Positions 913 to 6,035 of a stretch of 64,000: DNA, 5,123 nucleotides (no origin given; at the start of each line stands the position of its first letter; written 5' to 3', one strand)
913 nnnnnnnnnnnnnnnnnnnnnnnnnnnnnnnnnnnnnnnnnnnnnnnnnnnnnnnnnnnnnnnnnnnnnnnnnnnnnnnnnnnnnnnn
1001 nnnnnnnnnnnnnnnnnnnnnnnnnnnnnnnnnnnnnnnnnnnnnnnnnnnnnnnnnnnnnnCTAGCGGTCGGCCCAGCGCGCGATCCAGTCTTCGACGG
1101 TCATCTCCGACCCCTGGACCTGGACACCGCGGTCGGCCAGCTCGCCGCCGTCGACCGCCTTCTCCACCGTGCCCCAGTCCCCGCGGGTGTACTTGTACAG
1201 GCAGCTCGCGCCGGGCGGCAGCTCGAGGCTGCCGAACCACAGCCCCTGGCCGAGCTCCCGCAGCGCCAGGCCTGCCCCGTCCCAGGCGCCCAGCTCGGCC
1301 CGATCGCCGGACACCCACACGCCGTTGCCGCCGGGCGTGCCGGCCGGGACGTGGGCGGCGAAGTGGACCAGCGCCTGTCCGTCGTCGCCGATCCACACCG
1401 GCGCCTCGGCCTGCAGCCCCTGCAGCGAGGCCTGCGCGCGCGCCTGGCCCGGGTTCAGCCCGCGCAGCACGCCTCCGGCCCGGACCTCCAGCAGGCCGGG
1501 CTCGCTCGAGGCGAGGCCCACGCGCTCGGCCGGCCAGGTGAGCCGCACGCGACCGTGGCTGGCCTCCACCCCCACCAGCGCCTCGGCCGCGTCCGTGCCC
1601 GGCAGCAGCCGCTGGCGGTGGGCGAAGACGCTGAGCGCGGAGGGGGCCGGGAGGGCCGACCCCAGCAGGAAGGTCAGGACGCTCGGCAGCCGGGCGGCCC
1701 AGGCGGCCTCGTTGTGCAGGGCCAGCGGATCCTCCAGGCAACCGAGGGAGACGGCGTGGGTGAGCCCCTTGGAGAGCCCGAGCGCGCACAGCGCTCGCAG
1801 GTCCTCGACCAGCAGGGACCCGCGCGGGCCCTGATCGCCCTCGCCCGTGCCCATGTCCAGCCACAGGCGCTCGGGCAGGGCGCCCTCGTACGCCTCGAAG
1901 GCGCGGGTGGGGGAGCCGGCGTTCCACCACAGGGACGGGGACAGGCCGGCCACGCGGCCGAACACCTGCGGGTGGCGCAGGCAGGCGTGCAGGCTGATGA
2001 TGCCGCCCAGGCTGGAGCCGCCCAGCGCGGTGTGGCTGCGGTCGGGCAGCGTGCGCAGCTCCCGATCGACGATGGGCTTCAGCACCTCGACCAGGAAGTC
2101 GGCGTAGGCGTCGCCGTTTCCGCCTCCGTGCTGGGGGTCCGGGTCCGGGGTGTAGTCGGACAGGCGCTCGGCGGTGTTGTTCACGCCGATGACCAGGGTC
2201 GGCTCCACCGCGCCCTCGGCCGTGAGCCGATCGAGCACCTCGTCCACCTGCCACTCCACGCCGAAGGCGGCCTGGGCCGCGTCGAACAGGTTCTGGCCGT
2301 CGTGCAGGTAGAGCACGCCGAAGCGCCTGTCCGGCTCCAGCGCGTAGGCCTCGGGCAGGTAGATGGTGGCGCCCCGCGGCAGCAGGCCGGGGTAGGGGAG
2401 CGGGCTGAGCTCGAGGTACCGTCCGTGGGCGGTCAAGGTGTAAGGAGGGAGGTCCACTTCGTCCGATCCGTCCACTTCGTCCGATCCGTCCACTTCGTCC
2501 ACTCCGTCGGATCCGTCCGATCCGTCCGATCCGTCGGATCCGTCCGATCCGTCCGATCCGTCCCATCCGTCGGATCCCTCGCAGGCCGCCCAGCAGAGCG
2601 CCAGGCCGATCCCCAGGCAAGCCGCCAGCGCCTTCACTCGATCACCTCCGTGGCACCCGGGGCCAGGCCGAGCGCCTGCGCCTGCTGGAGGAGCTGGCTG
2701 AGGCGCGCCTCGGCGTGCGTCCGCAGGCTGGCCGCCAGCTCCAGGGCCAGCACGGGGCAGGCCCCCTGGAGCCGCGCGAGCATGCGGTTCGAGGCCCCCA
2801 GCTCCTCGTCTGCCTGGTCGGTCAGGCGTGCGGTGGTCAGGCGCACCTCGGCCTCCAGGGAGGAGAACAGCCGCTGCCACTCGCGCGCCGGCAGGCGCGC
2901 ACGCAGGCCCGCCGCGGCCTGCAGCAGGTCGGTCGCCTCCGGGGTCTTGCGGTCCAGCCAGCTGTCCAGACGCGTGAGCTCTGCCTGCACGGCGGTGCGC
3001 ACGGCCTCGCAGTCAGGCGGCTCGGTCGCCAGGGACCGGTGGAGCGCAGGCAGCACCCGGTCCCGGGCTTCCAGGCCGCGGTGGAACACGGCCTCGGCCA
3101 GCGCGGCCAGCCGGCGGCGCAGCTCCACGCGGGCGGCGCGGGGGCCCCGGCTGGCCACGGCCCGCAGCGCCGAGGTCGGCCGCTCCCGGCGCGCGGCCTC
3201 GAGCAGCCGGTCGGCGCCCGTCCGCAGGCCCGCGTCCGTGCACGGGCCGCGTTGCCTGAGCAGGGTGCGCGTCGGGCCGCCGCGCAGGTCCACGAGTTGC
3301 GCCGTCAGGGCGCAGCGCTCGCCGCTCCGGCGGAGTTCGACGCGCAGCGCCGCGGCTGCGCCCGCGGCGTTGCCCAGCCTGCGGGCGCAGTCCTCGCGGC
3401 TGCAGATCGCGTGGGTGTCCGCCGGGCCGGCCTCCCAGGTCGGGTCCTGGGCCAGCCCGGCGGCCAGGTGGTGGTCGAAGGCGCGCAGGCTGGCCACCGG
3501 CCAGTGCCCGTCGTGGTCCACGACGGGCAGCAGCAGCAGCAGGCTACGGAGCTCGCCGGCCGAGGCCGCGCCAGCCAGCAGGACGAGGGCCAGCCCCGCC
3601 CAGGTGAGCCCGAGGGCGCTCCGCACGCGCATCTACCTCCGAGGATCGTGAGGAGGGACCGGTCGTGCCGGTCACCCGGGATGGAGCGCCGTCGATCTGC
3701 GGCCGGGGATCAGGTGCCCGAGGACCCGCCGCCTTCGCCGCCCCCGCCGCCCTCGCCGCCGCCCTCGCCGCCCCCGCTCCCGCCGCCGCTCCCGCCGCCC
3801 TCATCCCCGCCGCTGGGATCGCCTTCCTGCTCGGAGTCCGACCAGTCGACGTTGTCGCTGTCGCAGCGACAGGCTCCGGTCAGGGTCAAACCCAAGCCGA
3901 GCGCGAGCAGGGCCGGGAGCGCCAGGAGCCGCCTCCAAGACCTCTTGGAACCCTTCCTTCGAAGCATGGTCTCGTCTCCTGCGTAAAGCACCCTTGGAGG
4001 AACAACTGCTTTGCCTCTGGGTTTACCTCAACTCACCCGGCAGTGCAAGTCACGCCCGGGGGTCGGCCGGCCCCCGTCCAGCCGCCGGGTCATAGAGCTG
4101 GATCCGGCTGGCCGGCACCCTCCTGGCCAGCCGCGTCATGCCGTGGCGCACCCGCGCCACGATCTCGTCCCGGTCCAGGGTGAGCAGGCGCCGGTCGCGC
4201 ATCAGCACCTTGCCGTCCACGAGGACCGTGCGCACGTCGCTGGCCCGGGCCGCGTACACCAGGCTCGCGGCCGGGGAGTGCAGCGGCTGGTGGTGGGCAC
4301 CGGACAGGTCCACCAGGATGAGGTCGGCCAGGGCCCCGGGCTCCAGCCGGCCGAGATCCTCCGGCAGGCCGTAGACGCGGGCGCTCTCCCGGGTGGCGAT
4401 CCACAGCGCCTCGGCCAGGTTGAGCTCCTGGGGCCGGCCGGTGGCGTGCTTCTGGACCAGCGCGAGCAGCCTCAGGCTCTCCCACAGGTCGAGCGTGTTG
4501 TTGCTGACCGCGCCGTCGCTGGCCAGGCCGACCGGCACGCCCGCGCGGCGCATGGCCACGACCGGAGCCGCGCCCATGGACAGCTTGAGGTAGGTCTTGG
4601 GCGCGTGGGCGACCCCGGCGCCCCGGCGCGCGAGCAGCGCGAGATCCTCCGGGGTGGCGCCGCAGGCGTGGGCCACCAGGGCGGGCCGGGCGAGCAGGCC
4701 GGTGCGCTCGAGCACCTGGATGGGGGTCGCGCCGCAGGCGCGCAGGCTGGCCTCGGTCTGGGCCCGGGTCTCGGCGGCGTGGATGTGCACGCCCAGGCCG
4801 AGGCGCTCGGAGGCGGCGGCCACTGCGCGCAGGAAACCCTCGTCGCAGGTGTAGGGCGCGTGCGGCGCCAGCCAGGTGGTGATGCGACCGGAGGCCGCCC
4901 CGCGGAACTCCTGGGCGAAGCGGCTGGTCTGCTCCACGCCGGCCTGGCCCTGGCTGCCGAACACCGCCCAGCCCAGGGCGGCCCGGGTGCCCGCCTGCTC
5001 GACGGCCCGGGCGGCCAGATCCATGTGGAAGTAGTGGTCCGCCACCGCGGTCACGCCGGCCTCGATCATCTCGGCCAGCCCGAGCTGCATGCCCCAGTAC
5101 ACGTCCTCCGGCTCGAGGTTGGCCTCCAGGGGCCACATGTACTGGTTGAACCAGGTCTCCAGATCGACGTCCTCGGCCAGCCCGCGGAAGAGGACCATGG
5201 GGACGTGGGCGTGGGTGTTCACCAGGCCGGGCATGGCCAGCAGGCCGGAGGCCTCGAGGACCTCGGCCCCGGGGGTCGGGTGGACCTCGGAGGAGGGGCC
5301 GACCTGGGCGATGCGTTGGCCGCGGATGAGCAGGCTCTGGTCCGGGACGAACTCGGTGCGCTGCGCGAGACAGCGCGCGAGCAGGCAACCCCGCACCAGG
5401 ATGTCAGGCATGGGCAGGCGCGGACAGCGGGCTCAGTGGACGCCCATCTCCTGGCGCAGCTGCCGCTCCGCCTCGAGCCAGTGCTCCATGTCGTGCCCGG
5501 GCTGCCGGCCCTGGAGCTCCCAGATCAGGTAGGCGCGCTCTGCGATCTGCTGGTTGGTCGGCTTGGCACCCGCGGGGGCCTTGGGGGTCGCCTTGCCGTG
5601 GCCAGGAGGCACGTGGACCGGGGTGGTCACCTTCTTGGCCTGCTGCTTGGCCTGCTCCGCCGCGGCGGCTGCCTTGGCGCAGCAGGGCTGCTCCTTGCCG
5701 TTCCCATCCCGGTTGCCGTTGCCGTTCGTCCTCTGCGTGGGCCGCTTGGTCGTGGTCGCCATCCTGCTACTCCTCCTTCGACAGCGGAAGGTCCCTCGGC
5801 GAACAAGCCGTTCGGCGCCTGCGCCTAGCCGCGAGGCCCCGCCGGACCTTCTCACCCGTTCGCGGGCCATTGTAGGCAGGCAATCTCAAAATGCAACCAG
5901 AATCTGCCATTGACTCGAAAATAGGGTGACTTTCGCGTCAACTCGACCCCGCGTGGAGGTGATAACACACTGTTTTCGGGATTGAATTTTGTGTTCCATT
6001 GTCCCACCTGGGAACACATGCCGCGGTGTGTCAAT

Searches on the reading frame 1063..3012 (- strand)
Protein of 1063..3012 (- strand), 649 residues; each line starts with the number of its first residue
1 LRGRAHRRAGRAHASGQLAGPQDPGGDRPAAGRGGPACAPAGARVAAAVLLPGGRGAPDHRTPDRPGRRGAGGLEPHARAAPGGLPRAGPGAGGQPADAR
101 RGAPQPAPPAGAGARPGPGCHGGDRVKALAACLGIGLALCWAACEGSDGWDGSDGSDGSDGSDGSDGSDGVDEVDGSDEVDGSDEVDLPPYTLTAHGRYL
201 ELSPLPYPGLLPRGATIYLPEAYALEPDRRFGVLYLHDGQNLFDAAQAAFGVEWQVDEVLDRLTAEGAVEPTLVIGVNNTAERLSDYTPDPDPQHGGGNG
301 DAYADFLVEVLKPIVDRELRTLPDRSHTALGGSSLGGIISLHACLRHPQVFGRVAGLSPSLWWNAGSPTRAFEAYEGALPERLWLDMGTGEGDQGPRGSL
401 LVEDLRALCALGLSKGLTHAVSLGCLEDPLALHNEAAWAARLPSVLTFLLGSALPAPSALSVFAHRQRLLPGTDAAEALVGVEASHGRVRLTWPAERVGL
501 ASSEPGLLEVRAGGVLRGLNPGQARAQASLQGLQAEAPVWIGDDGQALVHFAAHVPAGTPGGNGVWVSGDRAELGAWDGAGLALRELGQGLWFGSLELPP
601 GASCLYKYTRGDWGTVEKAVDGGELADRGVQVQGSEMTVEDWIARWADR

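Call 54: search_protein_families(library=pfam, proteins=[window:1063-3012:-], max_evalue=0.00001)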
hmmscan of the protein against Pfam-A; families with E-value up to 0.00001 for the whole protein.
window:1063-3012:- (649 aa): 1 family
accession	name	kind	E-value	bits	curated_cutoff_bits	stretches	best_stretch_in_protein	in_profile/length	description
PF00756.26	Esterase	-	2.6e-27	96.6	22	1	214-444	9-246/251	Putative esterase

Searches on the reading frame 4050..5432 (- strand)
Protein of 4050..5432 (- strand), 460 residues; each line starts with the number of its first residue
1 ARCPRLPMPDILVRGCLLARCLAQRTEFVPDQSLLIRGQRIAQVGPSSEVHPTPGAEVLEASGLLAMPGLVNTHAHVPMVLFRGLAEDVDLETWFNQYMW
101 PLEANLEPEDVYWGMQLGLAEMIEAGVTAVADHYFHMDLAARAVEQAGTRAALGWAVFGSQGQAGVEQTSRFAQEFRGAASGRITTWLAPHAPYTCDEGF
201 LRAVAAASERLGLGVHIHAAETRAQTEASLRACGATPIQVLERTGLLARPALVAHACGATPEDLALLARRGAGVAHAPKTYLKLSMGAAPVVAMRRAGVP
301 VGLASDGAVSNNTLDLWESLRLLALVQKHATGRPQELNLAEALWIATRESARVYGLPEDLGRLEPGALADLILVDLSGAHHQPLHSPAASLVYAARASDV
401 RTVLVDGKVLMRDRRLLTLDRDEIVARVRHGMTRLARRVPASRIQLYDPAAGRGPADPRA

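Call 53: search_protein_families(library=pfam, proteins=[window:4050-5432:-], max_evalue=0.00001)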
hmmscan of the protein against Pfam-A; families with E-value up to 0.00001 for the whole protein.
window:4050-5432:- (460 aa): 2 families
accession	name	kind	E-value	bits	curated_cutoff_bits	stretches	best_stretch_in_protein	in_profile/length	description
PF01979.26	Amidohydro_1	-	7.2e-65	219.9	25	1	66-409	2-344/345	Amidohydrolase family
PF07969.17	Amidohydro_3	-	4.1e-22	79.7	29.7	1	107-410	153-471/472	Amidohydrolase family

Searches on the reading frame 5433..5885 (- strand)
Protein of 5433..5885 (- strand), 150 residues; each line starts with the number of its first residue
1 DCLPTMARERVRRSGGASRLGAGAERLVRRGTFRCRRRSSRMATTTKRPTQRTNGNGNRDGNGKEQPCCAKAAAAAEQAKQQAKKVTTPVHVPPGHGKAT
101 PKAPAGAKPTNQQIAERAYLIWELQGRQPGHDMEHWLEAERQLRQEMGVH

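Call 53: search_protein_families(library=pfam, proteins=[window:5433-5885:-], max_evalue=0.00001)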
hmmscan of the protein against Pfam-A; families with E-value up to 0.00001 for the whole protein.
window:5433-5885:- (150 aa): 1 family
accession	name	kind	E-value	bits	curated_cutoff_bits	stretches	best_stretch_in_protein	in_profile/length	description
PF11154.13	DUF2934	-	1.2e-15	57.2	22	1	112-144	4-36/37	Protein of unknown function (DUF2934)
